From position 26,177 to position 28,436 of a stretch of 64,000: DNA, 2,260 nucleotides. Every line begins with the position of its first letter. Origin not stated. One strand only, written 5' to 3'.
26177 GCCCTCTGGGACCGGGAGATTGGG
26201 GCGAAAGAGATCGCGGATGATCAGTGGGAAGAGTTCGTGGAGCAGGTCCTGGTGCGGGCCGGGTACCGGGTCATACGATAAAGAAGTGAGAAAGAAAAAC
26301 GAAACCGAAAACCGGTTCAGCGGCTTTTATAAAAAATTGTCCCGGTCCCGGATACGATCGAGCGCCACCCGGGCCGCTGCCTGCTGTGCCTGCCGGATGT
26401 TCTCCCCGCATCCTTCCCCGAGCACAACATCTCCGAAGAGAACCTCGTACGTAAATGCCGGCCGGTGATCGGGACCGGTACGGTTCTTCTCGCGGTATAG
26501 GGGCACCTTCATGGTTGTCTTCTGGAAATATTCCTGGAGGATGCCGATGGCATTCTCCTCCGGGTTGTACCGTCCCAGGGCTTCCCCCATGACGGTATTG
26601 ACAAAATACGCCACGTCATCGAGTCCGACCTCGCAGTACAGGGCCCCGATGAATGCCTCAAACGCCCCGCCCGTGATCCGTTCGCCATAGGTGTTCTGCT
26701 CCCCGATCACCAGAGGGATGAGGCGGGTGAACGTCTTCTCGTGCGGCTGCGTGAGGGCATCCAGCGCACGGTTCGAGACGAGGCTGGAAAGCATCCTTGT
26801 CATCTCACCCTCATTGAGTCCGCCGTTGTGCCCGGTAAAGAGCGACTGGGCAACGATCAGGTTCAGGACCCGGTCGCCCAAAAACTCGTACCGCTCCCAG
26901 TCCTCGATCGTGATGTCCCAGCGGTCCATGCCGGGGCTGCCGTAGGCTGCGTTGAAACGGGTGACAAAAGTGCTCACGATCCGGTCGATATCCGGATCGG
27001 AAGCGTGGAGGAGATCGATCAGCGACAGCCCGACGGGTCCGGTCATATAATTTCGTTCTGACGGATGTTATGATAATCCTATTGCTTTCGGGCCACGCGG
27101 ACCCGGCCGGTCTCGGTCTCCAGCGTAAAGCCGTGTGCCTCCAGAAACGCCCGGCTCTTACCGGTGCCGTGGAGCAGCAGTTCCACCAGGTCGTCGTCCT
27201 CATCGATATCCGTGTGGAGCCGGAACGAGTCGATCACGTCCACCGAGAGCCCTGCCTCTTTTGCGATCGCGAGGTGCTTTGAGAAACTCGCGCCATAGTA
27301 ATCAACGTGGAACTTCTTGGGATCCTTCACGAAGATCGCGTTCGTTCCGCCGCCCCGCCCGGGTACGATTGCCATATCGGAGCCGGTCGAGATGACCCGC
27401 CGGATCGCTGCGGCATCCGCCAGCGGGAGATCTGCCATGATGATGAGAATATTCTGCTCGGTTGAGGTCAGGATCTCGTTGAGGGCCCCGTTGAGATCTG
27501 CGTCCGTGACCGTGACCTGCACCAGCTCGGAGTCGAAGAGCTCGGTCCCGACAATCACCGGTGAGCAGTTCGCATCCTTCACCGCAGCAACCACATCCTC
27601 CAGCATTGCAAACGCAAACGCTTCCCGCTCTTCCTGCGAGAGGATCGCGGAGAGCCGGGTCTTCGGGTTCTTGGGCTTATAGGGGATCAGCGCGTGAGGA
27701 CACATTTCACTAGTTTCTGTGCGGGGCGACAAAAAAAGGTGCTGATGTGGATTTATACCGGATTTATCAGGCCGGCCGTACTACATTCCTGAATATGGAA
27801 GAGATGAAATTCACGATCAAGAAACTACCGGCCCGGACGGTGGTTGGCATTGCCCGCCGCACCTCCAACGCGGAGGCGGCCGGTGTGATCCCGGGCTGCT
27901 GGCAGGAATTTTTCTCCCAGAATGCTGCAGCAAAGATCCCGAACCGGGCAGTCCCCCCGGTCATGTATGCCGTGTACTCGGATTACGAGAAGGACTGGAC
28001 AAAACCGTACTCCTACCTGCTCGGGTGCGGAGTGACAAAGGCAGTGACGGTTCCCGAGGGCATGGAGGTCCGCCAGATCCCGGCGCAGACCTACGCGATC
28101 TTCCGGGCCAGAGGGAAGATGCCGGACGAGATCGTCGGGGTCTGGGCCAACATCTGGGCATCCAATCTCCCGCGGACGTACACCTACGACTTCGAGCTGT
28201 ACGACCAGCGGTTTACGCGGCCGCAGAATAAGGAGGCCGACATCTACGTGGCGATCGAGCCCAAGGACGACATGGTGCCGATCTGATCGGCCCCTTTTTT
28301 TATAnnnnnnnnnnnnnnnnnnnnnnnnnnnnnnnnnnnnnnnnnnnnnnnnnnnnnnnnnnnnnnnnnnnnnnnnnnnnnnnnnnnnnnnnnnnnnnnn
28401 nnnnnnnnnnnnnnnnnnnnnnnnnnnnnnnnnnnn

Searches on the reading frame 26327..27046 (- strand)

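Call 10: search_protein_families(library=pfam, proteins=[window:26327-27046:-], max_evalue=0.001)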
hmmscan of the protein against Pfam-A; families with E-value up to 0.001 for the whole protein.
window:26327-27046:- (239 aa): 3 families
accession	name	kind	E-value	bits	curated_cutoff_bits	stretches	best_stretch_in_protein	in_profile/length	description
PF00035.32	dsrm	-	4e-14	53.4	23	1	167-230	2-64/66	Double-stranded RNA binding motif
PF00636.31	Ribonuclease_3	-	1.9e-13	51.5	27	1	51-139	1-100/102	Ribonuclease III domain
PF14622.11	Ribonucleas_3_3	-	1.8e-12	48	35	1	50-151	22-122/128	Ribonuclease-III-like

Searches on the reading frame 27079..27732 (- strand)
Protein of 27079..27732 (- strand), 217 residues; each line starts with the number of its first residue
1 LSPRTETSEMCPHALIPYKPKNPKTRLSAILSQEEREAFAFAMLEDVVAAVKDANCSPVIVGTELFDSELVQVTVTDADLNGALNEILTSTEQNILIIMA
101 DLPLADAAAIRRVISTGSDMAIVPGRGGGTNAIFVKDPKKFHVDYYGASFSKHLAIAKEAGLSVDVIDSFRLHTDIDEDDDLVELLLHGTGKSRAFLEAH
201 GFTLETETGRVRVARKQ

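Call 10: search_protein_families(library=pfam, proteins=[window:27079-27732:-], max_evalue=0.001)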
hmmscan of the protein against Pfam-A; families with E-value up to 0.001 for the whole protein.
window:27079-27732:- (217 aa): 2 families
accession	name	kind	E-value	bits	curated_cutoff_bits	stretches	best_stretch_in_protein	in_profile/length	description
PF01983.22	CofC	-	1.5e-48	165.3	22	1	14-210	3-211/217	Guanylyl transferase CofC like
PF12804.13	NTP_transf_3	-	0.00081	20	27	0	43-130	26-127/160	MobA-like NTP transferase domain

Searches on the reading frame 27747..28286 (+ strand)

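Call 10: search_protein_families(library=pfam, proteins=[window:27747-28286:+], max_evalue=0.001)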
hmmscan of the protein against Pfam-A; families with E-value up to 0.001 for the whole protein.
window:27747-28286:+ (179 aa): 2 families
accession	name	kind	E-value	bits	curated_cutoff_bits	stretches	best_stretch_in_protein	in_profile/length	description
PF14526.11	Cass2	-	3.8e-31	108.8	27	1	23-170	1-150/150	Integron-associated effector binding protein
PF06445.20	GyrI-like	-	1.1e-26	94.4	26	1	20-170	1-154/155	GyrI-like small molecule binding domain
